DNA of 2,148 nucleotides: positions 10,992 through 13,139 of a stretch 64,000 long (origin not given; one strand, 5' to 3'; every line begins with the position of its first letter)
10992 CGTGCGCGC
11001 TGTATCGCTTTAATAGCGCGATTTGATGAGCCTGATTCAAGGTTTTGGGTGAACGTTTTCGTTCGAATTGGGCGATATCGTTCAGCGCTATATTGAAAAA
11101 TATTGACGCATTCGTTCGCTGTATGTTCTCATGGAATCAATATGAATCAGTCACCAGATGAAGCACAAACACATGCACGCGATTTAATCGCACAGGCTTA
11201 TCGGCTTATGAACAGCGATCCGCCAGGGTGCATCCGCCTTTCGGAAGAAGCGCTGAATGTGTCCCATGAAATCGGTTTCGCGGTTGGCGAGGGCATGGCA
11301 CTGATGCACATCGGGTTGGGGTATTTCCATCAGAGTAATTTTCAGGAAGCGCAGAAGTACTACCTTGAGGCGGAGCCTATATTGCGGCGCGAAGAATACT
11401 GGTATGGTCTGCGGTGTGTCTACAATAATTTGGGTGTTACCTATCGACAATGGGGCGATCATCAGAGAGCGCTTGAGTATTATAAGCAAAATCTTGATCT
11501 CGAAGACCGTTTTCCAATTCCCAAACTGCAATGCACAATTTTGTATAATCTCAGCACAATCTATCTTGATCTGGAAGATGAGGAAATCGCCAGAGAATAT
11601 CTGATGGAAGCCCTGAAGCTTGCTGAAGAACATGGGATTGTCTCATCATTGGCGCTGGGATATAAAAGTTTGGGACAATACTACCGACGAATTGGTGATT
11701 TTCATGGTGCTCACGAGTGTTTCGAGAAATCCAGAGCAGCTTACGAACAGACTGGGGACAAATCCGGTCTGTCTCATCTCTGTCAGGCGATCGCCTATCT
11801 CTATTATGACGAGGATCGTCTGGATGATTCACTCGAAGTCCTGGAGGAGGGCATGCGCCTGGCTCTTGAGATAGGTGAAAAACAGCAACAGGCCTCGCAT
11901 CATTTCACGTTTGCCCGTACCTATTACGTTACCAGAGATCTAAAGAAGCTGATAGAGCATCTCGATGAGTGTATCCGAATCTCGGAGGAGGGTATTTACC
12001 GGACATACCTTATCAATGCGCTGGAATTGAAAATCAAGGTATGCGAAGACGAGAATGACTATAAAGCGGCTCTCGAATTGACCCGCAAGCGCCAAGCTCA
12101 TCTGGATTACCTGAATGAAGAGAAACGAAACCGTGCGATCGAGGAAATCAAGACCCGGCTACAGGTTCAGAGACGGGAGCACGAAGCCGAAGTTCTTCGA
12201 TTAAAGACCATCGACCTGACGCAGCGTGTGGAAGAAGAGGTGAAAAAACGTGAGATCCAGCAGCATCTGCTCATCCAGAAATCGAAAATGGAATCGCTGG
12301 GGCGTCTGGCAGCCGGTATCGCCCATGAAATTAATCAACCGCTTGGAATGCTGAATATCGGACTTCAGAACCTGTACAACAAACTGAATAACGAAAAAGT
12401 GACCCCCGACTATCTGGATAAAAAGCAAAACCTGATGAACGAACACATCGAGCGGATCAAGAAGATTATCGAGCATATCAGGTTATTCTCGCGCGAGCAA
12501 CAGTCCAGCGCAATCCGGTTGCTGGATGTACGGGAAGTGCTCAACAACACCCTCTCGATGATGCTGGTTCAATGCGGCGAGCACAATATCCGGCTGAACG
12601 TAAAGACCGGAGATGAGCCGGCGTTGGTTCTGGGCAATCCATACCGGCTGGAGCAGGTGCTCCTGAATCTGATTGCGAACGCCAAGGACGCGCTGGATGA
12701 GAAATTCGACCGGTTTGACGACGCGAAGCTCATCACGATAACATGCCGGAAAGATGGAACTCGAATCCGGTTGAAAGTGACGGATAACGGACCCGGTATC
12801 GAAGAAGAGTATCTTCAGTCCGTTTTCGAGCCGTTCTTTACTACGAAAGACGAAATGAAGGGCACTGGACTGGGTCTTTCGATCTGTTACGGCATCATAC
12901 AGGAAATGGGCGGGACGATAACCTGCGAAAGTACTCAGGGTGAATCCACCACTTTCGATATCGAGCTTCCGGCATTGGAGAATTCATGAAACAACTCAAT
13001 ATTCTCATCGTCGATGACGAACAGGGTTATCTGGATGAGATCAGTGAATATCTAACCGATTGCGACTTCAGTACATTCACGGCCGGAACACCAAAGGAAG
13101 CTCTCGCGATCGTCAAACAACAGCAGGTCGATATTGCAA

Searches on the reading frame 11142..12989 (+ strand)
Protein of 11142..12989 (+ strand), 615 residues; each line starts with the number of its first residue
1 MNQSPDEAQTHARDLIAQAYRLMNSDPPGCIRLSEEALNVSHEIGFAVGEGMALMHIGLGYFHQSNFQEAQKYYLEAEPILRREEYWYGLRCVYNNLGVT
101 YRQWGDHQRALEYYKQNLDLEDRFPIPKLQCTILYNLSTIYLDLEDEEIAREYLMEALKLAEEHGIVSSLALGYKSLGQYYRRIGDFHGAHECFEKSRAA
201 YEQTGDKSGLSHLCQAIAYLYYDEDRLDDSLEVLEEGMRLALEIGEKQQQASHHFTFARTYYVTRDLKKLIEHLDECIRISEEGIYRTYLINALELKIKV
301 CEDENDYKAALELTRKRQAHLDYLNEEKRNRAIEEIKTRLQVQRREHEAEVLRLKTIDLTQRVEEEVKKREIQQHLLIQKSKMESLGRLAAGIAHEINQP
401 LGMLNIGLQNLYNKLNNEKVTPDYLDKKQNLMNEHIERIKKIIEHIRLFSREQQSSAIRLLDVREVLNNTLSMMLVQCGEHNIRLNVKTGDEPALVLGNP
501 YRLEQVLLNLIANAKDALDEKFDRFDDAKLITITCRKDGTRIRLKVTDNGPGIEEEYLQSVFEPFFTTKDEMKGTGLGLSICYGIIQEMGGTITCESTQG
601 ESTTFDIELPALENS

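Call 11: search_protein_families(library=pfam, proteins=[window:11142-12989:+], max_evalue=0.01)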
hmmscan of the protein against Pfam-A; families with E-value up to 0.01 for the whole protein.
window:11142-12989:+ (615 aa): 16 families
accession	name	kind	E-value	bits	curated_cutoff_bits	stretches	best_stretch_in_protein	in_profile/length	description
PF02518.31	HATPase_c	-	1.4e-25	90.3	26.4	1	499-611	2-109/111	Histidine kinase-, DNA gyrase B-, and HSP90-like ATPase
PF13424.12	TPR_12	-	2.1e-24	85.9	30.1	2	53-116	5-70/77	Tetratricopeptide repeat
PF17874.7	TPR_MalT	-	3e-15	56.8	45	2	130-380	39-287/336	MalT-like TPR region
PF13181.12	TPR_8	-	1.4e-14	53.4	25.7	2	133-164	3-34/34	Tetratricopeptide repeat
PF07719.23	TPR_2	-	5.2e-13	48.5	27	0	133-164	3-34/34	Tetratricopeptide repeat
PF00515.34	TPR_1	-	2.3e-12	46.6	27.8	1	93-121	3-31/34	Tetratricopeptide repeat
PF13374.12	TPR_10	-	3.9e-10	39.8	27.5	0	94-119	5-30/42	Tetratricopeptide repeat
PF10602.15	RPN7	-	8.5e-07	29.3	29.6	1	152-233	17-98/174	26S proteasome subunit RPN7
PF00512.31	HisKA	-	4.6e-06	27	26.9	1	386-454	2-65/66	His Kinase A (phospho-acceptor) domain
PF14938.12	SNAP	-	0.00052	20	25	1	146-243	89-187/282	Soluble NSF attachment protein, SNAP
PF14501.12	HATPase_c_5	-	0.0013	19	22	1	503-601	6-94/102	GHKL domain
PF13589.12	HATPase_c_3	-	0.0017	18.9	25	1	501-571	1-63/137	Histidine kinase-, DNA gyrase B-, and HSP90-like ATPase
PF13176.12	TPR_7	-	0.0039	17.6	27.9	1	95-122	3-32/36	Tetratricopeptide repeat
PF13428.12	TPR_14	-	0.0041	18.1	23.5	0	174-202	4-32/44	Tetratricopeptide repeat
PF13431.12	TPR_17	-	0.0047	17.5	24.4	0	93-112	15-34/34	Tetratricopeptide repeat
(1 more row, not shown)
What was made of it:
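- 11142..12989 (+): Sensor histidine kinase with N-terminal TPR repeats. Pfam TPR_12, TPR_MalT, HisKA and HATPase_c (call 11).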
